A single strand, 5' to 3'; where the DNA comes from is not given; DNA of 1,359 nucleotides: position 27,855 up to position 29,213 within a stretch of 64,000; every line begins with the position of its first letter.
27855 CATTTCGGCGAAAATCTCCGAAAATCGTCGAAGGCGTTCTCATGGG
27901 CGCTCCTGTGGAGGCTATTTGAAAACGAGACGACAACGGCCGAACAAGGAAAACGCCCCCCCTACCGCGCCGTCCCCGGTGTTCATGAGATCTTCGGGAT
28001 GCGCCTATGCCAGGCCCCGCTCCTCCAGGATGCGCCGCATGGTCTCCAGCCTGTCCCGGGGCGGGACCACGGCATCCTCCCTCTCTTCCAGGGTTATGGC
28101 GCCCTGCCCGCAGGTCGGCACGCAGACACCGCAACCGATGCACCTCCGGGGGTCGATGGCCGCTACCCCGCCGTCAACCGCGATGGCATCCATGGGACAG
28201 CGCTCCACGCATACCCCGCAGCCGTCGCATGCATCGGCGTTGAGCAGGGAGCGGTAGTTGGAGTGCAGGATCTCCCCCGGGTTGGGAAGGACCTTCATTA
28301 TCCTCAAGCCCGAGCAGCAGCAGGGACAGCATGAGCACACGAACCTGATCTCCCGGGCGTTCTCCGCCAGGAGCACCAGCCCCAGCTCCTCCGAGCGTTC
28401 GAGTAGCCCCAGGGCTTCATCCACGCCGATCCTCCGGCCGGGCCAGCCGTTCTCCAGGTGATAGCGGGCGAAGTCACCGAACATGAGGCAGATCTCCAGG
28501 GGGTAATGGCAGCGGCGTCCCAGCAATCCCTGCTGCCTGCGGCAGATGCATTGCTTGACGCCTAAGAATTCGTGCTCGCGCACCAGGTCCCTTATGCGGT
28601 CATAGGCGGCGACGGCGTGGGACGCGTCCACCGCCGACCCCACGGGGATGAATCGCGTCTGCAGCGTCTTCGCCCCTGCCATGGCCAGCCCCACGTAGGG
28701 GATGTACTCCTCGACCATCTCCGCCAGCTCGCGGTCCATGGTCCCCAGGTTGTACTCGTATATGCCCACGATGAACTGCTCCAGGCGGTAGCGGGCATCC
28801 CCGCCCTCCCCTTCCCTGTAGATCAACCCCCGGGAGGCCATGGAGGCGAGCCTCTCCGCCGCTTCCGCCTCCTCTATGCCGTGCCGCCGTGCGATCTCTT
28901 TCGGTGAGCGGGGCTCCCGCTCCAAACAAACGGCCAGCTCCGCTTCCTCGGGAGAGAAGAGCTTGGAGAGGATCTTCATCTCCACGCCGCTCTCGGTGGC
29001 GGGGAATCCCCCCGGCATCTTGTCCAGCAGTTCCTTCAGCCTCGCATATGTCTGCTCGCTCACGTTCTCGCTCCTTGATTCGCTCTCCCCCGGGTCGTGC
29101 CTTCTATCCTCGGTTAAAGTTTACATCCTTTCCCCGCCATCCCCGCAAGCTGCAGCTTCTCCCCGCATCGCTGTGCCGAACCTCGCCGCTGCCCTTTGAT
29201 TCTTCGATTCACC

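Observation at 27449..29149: Conserved 33-bp motif upstream of two operons, one encoding a paralog of an unusual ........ Fe-S protein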

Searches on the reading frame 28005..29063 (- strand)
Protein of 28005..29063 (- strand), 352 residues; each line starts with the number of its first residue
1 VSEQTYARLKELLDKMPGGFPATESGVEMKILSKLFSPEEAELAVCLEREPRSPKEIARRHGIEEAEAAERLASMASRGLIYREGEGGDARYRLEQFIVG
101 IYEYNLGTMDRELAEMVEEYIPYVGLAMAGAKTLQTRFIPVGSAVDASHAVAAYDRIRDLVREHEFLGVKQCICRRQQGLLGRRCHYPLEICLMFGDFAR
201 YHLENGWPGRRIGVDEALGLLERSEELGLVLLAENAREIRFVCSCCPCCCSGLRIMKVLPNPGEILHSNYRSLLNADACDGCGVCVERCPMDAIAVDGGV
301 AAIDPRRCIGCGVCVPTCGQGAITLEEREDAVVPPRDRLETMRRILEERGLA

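Call 11: search_protein_families(library=pfam, proteins=[window:28005-29063:-], max_evalue=0.01)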
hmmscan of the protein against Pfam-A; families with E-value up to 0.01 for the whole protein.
window:28005-29063:- (352 aa): 13 families
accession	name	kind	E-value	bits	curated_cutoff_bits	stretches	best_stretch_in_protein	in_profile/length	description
PF00037.32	Fer4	-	1.7e-12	47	21.1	2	275-294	4-23/24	4Fe-4S binding domain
PF12838.12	Fer4_7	-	4.3e-10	40.3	27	2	279-322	2-52/52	4Fe-4S dicluster domain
PF13237.11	Fer4_10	-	1.5e-08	34.9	25.5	1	274-318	4-52/53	4Fe-4S dicluster domain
PF12837.12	Fer4_6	-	1.1e-07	31.9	25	2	300-323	1-24/24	4Fe-4S binding domain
PF12797.12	Fer4_2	-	1.1e-07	31.7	24.5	2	273-290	4-21/22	4Fe-4S binding domain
PF13187.11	Fer4_9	-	7.1e-06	26.4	27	1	278-323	1-52/52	4Fe-4S dicluster domain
PF12802.13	MarR_2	-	1.1e-05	25.9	27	1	47-91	14-60/61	MarR family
PF14697.11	Fer4_21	-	0.00027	21.4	35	1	301-325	1-28/59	4Fe-4S dicluster domain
PF13484.11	Fer4_16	-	0.0003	21.9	30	0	279-295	2-18/66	4Fe-4S double cluster binding domain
PF25160.1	LdpA_Fe-S-bd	-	0.0007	19.8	27.6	1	289-325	13-45/49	LdpA Fe-S cluster-binding domain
PF01978.25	TrmB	-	0.0012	19.1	25.6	1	46-93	17-63/68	Sugar-specific transcriptional regulator TrmB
PF13459.11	Fer4_15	-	0.002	19.2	22.4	0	303-331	3-30/66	4Fe-4S single cluster domain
PF22451.2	NirdL-like_HTH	-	0.0057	16.6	27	0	55-81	20-46/47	Siroheme decarboxylase NirDL-like HTH domain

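Call 15: find_encoding_contigs(protein=window:28005-29063:-, flank=10000, max_places=10)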
Protein window:28005-29063:- (352 aa): 2 contigs read that carry it; 2 places shown.
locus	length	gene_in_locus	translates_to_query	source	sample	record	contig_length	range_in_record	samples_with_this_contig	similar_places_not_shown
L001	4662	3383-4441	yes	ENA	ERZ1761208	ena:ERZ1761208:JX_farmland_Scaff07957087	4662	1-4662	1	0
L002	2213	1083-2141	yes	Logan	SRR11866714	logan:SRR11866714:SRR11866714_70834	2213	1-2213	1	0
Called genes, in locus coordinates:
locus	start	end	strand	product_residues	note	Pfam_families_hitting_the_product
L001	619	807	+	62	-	-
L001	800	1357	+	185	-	PF00583:Acetyltransf_1, PF13673:Acetyltransf_10, PF13508:Acetyltransf_7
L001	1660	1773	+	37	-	-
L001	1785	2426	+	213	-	PF00872:Transposase_mut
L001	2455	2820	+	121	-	PF00872:Transposase_mut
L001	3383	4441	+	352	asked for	PF00037:Fer4 (weak), PF12797:Fer4_2 (faint), PF12837:Fer4_6 (faint), PF13237:Fer4_10, PF12838:Fer4_7 (weak), PF13187:Fer4_9 (weak), PF00037:Fer4 (weak)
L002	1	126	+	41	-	?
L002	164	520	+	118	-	PF00872:Transposase_mut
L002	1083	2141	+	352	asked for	PF00037:Fer4 (weak), PF12797:Fer4_2 (faint), PF12837:Fer4_6 (faint), PF13237:Fer4_10, PF12838:Fer4_7 (weak), PF13187:Fer4_9 (weak), PF00037:Fer4 (weak)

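Call 21: find_homologous_proteins(query=window:28005-29063:-, max_evalue=1e-10)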
Query window:28005-29063:- (352 aa): 1600 proteins with E <= 1e-10 among 8000 candidates; the best 120 are listed.
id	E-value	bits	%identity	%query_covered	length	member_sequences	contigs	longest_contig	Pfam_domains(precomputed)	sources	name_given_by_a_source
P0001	1.7e-234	795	100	100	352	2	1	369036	PF12797.13,PF12837.13,PF00037.33,PF12838.13,PF13237.12,PF13187.12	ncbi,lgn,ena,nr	ncbi:MAG: 4Fe-4S binding protein [Actinobacteria bacterium]|nr:4Fe-4S binding protein [Actinomycetot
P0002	1.9e-193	660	83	100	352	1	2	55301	PF12837.13,PF00037.33,PF12838.13,PF13237.12,PF13187.12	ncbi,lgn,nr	ncbi:MAG: 4Fe-4S binding protein [Actinobacteria bacterium]|nr:4Fe-4S binding protein [Actinomycetot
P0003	6.5e-184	629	80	100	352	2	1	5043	PF14697.12,PF12797.13,PF12837.13,PF00037.33,PF12838.13,PF13237.12,PF13187.12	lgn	-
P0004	9.3e-181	619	79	99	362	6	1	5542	PF14697.12,PF12797.13,PF12837.13,PF00037.33,PF12838.13,PF25160.2,PF13237.12,PF13187.12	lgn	-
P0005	2.3e-176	604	75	100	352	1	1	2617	PF14697.12,PF12837.13,PF00037.33,PF12838.13,PF25160.2,PF13237.12,PF13187.12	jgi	jgi:ferredoxin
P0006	2.8e-175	601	75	100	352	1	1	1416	PF14697.12,PF12797.13,PF12837.13,PF00037.33,PF12838.13,PF13237.12,PF13187.12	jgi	jgi:electron transport complex protein RnfB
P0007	3.6e-174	597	74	100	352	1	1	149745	PF00037.33,PF13237.12,PF13187.12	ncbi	ncbi:MAG: 4Fe-4S binding protein [Actinomycetota bacterium]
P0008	1.4e-173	595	74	100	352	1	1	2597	PF12797.13,PF12837.13,PF00037.33,PF12838.13,PF13237.12,PF13187.12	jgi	jgi:electron transport complex protein RnfB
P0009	3.6e-173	594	72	100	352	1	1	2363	PF14697.12,PF00037.33,PF25160.2,PF13237.12,PF13187.12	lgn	-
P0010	1.6e-171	588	73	100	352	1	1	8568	PF14697.12,PF12797.13,PF12837.13,PF00037.33,PF13484.12,PF12838.13,PF25160.2,PF13237.12,PF13183.12,PF13187.12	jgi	jgi:electron transport complex protein RnfB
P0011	4.5e-171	587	71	100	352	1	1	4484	PF12797.13,PF12837.13,PF00037.33,PF12838.13,PF13237.12,PF13187.12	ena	-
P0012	1.0e-169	582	71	100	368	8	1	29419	PF14697.12,PF12837.13,PF00037.33,PF12838.13,PF13237.12,PF13187.12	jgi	-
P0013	1.2e-168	579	71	100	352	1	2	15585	PF12837.13,PF00037.33,PF12838.13,PF13237.12,PF13187.12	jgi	jgi:Na+-translocating ferredoxin:NAD+ oxidoreductase subunit B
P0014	1.3e-168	579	70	100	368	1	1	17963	PF14697.12,PF12797.13,PF12837.13,PF00037.33,PF12838.13,PF25160.2,PF13237.12,PF13187.12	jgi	jgi:electron transport complex protein RnfB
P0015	2.8e-168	578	72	100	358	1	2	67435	PF12797.13,PF12837.13,PF00037.33,PF12838.13,PF13237.12,PF13187.12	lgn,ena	-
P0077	1.1e-107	378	49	100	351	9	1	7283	PF14697.12,PF25212.3,PF12797.13,PF12837.13,PF00037.33,PF12838.13,PF13237.12,PF13187.12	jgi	jgi:electron transport complex protein RnfB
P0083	6.2e-105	369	47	100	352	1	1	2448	PF14697.12,PF25212.3,PF12837.13,PF00037.33,PF25160.2,PF13237.12,PF13187.12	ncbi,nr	ncbi:MAG: 4Fe-4S dicluster domain-containing protein [Proteobacteria bacterium]|nr:4Fe-4S dicluster 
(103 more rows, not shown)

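Call 22: find_encoding_contigs(protein=P0002, flank=10000, max_places=4)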
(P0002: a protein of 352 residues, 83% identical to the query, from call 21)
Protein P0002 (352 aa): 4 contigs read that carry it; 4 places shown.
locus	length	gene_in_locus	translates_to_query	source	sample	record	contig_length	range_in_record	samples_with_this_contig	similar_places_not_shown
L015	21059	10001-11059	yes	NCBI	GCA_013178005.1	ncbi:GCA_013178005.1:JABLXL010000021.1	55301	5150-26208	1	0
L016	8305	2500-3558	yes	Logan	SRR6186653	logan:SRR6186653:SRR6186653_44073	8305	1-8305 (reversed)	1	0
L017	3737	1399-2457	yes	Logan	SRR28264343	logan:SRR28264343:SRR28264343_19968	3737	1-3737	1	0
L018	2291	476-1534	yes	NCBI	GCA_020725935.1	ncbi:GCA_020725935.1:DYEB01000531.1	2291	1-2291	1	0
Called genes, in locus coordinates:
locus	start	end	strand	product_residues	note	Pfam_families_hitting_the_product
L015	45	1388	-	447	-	PF02310:B12-binding, PF04055:Radical_SAM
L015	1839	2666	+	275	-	PF12158:DUF3592 (faint)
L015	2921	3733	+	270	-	-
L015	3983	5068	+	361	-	PF00365:PFK, PF01513:NAD_kinase (weak)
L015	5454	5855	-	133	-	PF03551:PadR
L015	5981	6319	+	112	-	PF07883:Cupin_2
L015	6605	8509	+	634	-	PF03063:Prismane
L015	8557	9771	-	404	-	PF13173:AAA_14, PF13635:DUF4143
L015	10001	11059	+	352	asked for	PF12837:Fer4_6 (faint), PF13237:Fer4_10, PF12838:Fer4_7, PF13187:Fer4_9 (weak), PF00037:Fer4 (weak)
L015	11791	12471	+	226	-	PF01891:CbiM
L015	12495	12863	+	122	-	PF13190:PDGLE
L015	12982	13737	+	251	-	PF02361:CbiQ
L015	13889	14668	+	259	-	PF00005:ABC_tran, PF02463:SMC_N (faint), PF13304:AAA_21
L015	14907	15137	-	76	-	-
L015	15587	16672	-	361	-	PF04055:Radical_SAM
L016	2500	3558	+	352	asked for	PF12837:Fer4_6 (faint), PF13237:Fer4_10, PF12838:Fer4_7, PF13187:Fer4_9 (weak), PF00037:Fer4 (weak)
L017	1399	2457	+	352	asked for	PF12837:Fer4_6 (faint), PF13237:Fer4_10, PF12838:Fer4_7, PF13187:Fer4_9 (weak), PF00037:Fer4 (weak)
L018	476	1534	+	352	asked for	PF12837:Fer4_6 (faint), PF13237:Fer4_10, PF12838:Fer4_7, PF13187:Fer4_9 (weak), PF00037:Fer4 (weak)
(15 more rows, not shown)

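Call 23: find_encoding_contigs(protein=P0007, flank=10000, max_places=4)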
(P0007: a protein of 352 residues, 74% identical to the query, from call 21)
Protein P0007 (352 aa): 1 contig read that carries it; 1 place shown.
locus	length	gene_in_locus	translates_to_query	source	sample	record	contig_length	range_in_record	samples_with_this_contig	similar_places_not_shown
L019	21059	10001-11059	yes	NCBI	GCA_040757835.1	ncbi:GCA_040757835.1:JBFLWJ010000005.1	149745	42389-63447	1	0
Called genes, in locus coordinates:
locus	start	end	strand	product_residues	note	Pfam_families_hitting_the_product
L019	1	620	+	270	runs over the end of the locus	-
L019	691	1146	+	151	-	-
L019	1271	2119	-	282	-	PF04916:Phospholip_B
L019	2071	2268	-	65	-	-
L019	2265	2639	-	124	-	-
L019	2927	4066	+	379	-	PF01266:DAO (faint), PF05834:Lycopene_cycl, PF07992:Pyr_redox_2 (faint), PF13454:NAD_binding_9 (faint)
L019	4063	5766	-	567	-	PF02770:Acyl-CoA_dh_M (weak), PF00441:Acyl-CoA_dh_1, PF08028:Acyl-CoA_dh_2 (weak)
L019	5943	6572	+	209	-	PF07796:DUF1638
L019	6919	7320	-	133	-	PF03551:PadR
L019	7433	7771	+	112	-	PF07883:Cupin_2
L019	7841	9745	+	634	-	PF03063:Prismane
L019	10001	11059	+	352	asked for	PF00037:Fer4 (weak), PF13237:Fer4_10 (weak), PF13187:Fer4_9 (weak)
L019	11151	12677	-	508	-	PF01293:PEPCK_ATP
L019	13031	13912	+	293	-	-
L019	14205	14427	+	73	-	-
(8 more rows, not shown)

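Call 24: find_encoding_contigs(protein=P0015, flank=10000, max_places=4)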
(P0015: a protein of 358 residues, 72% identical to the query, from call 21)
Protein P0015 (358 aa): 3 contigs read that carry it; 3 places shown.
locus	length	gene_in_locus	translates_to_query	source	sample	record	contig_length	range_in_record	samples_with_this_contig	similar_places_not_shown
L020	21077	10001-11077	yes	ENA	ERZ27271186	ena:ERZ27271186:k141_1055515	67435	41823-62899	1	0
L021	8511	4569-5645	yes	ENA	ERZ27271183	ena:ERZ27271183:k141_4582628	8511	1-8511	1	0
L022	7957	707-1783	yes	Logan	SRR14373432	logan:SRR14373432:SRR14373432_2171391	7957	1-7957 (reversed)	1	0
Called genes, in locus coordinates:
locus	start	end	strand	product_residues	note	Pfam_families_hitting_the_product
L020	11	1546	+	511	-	PF00501:AMP-binding, PF13193:AMP-binding_C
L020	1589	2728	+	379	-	PF01208:URO-D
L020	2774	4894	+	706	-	PF04879:Molybdop_Fe4S4, PF00384:Molybdopterin, PF01568:Molydop_binding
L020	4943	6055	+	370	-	PF13484:Fer4_16 (faint)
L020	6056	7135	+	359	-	PF00890:FAD_binding_2 (faint), PF01494:FAD_binding_3 (weak), PF07992:Pyr_redox_2 (weak), PF01494:FAD_binding_3 (weak)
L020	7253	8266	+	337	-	PF04909:Amidohydro_2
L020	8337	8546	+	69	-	-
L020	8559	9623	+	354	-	PF25160:LdpA_Fe-S-bd (faint), PF12797:Fer4_2 (faint), PF00037:Fer4, PF12837:Fer4_6 (faint), PF13237:Fer4_10 (weak), PF14697:Fer4_21, PF12838:Fer4_7, PF13187:Fer4_9 (weak)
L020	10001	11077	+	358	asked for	PF12797:Fer4_2 (faint), PF00037:Fer4 (weak), PF12837:Fer4_6 (faint), PF13237:Fer4_10 (weak), PF12838:Fer4_7 (weak), PF13187:Fer4_9 (weak), PF00037:Fer4 (weak)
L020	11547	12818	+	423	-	PF13173:AAA_14, PF13635:DUF4143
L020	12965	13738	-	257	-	PF12704:MacB_PCD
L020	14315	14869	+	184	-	-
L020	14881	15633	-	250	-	-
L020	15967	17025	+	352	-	PF13384:HTH_23, PF13518:HTH_28, PF13551:HTH_29, PF13565:HTH_32, PF00665:rve, PF13683:rve_3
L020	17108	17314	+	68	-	PF07311:Dodecin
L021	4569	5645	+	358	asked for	PF12797:Fer4_2 (faint), PF00037:Fer4 (weak), PF12837:Fer4_6 (faint), PF13237:Fer4_10 (weak), PF12838:Fer4_7 (weak), PF13187:Fer4_9 (weak), PF00037:Fer4 (weak)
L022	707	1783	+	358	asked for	PF12797:Fer4_2 (faint), PF00037:Fer4 (weak), PF12837:Fer4_6 (faint), PF13237:Fer4_10 (weak), PF12838:Fer4_7 (weak), PF13187:Fer4_9 (weak), PF00037:Fer4 (weak)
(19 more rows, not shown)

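Call 39: search_protein_families(library=ncbifam, proteins=[window:28005-29063:-, P0077], max_evalue=0.01)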
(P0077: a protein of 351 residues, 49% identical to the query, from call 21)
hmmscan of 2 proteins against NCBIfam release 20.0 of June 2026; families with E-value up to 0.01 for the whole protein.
window:28005-29063:- (352 aa): 63 families (the best 25 are shown)
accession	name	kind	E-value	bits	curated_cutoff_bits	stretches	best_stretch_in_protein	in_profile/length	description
NF040770.1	hetero_SS_HdrA2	exception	2.4e-12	45.8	1100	1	248-332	549-632/777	CoB-CoM heterodisulfide reductase HdrA2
NF005503.0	PRK07118.1-2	equivalog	3.2e-11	43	252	1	278-333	139-194/292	RnfABCDGE type electron transport complex subunit B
NF045874.1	Vhu_polyferre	exception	1.9e-10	40.1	600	1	258-326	109-177/381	F420-non-reducing hydrogenase associated-polyferredoxin VhuB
NF005506.0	PRK07118.1-5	equivalog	3.1e-10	39.9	388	1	278-329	142-193/279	Fe-S cluster domain-containing protein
TIGR02700.1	flavo_MJ0208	hypoth_equivalog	4.2e-10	39.3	251.35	1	274-324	145-195/234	dihydromethanopterin reductase (acceptor)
NF005504.0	PRK07118.1-3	equivalog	1.2e-09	37.9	437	1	277-324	219-266/293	Fe-S cluster domain-containing protein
NF038196.1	ferrodoxin_EFR1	subfamily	1.5e-09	38.3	75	1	271-328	178-234/242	EFR1 family ferrodoxin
NF041891.1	hdrA_Methbact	equivalog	1.4e-08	33.5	1300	1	274-330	569-625/762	ferredoxin:CoB-CoM heterodisulfide reductase subunit HdrA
NF043069.1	T4HPD_activ_SAM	equivalog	1.7e-08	34.2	425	1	273-324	47-98/299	trans-4-hydroxy-L-proline dehydratase activase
TIGR01944.1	rnfB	subfamily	4.3e-08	32.9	68.7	1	272-332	108-169/190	RnfABCDGE type electron transport complex subunit B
NF010366.0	PRK13795.1-1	equivalog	4.4e-08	31.7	745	1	216-318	552-648/667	hypothetical protein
NF058577.1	FdxA_fam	equivalog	5.5e-08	32.9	65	1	276-322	6-52/52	4Fe-4S ferredoxin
NF041836.1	rnfB_Methano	equivalog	7.1e-08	32.2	445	1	277-325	216-264/265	Rnf electron transport complex subunit RnfB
NF005505.0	PRK07118.1-4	equivalog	1.8e-07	30.9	378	1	277-325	216-264/265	Fe-S cluster domain-containing protein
TIGR04105.1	FeFe_hydrog_B1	subfamily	2.4e-07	29.8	450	1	276-326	110-162/462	monomeric [FeFe] hydrogenase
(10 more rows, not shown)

P0077 (351 aa): 68 families (the best 25 are shown)
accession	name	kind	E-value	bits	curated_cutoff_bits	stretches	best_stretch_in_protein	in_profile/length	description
TIGR02700.1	flavo_MJ0208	hypoth_equivalog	1.3e-11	44.3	251.35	1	271-332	143-204/234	dihydromethanopterin reductase (acceptor)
TIGR01944.1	rnfB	subfamily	1.4e-11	44.3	68.7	1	271-330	108-168/190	RnfABCDGE type electron transport complex subunit B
NF005415.0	PRK06991.1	equivalog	9e-11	41.9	281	1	271-326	80-136/284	electron transport complex subunit RsxB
NF003475.0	PRK05113.1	equivalog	9.5e-10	38.6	203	1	271-326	108-164/190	electron transport complex subunit RsxB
NF040770.1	hetero_SS_HdrA2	exception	3e-09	35.5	1100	1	269-326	570-627/777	CoB-CoM heterodisulfide reductase HdrA2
NF005503.0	PRK07118.1-2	equivalog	3.4e-09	36.4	252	1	278-326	140-188/292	RnfABCDGE type electron transport complex subunit B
NF058577.1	FdxA_fam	equivalog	3.6e-09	36.7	65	1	276-321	7-52/52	4Fe-4S ferredoxin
TIGR04105.1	FeFe_hydrog_B1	subfamily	7.5e-09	34.8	450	2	277-332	112-169/462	monomeric [FeFe] hydrogenase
NF043069.1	T4HPD_activ_SAM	equivalog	1.6e-08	34.3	425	1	275-327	50-102/299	trans-4-hydroxy-L-proline dehydratase activase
TIGR03287.1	methan_mark_16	hypoth_equivalog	4.9e-08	31.8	363.95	1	268-324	294-349/391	methanogenesis marker 16 metalloprotein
NF006183.0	PRK08318.1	equivalog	5.1e-08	32.1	335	1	269-338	335-411/422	NAD-dependent dihydropyrimidine dehydrogenase subunit PreA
TIGR03294.1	FrhG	equivalog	5.6e-08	32.8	245.5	1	273-321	171-219/228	coenzyme F420 hydrogenase subunit gamma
NF041891.1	hdrA_Methbact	equivalog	7.1e-08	31.1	1300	1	271-327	567-623/762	ferredoxin:CoB-CoM heterodisulfide reductase subunit HdrA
TIGR02179.1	PorD_KorD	subfamily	8.9e-08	32.1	60.05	1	273-326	22-76/78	2-oxoacid:acceptor oxidoreductase, delta subunit, pyruvate/2-ketoisovalerate family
NF038196.1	ferrodoxin_EFR1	subfamily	1.1e-07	32.1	75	1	273-325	182-232/242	EFR1 family ferrodoxin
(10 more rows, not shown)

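Call 40: search_solved_structures(query=window:28005-29063:-, max_evalue=0.01)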
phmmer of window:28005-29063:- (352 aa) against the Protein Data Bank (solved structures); distinct sequences matched with E-value up to 0.01: 82 (the best 60 are shown).
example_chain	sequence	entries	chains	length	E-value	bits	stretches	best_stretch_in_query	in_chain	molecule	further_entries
9sw6_G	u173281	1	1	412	1.4e-20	76.8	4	278-327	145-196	Polyferredoxin protein MvhB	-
9eri_B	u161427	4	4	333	5.4e-13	51.9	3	278-332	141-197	Na(+)-translocating ferredoxin:NAD(+) oxidoreductase complex subunit B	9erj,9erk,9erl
9sfi_O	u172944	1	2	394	4.4e-11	45.6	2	278-324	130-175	Ferredoxin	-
7zc6_B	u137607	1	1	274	1.7e-10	43.6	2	278-326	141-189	RnfB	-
9sfi_A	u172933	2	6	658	2.1e-09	40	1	262-348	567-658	CoB--CoM heterodisulfide reductase iron-sulfur subunit A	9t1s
8rvu_a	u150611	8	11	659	2.8e-09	39.7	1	263-325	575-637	H(2):CoB-CoM heterodisulfide,ferredoxin reductase subunit A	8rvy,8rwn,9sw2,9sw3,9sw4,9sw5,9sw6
8rvv_A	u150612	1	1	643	3.1e-09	39.5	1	263-325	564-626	H(2):CoB-CoM heterodisulfide,ferredoxin reductase subunit A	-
5odc_A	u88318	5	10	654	4.1e-09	39.1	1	271-325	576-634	Heterodisulfide reductase, subunit A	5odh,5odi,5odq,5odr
5t5i_F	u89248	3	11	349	6e-08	35.3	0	228-323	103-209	Tungsten formylmethanofuran dehydrogenase subunit fwdF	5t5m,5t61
7q4w_B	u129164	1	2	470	7.6e-08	34.9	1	273-324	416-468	Iron hydrogenase HydB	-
7q4v_B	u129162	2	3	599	1.3e-07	34.2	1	274-324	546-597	Iron hydrogenase HydB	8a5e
7np8_A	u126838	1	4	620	2.9e-07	33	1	273-327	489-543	Coenzyme F420-dependent sulfite reductase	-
7bkb_K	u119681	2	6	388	1e-06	31.2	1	271-327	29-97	Formylmethanofuran dehydrogenase, subunit F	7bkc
9sw6_H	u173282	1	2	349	1.1e-06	31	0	239-300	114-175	Tungsten formylmethanofuran dehydrogenase, subunit F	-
9g03_E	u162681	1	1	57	1.7e-06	30.5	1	277-324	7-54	Ferredoxin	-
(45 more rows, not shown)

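Call 46: predict_structure(alignment_id=A4)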
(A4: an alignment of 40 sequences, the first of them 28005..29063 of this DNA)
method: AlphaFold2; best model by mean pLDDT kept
length: 352 residues; sequences in the alignment: 40
mean_pLDDT: 89.9   pTM: 0.87
mean pLDDT of the five models: 89.9, 87.8, 87.6, 86.9, 86.6
residues with pLDDT >= 90: 216; 70-90: 128; 50-70: 8; < 50: 0
segments of 3 or more residues with pLDDT < 50: none
pLDDT, mean of each block of 10 residues (from residue 1): 89 92 96 96 94 95 96 94 86 91 90 96 79 86 77 85 93 95 93 92 87 96 92 92 93 86 78 90 89 84 90 89 88 90 90 81
secondary structure, 60 per line:
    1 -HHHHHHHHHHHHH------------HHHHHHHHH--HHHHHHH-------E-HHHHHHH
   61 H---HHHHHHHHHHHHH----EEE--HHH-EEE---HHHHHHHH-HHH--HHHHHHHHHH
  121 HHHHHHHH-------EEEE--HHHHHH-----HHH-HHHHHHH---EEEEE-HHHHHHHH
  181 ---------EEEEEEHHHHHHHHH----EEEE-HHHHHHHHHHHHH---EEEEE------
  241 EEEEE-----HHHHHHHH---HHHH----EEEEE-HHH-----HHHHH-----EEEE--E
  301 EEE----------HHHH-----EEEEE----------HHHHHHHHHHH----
elements in order: H2-14 H27-35 H38-44 H54-61 H65-77 E82-84 E91-93 H97-104 H111-128 E136-139 H142-147 H157-163 E167-171 H173-180 E190-195 H196-204 E209-212 H214-226 E230-234 E241-245 H251-258 H262-265 E270-274 H284-288 E294-297 E300-303 H314-317 E323-327 H338-348
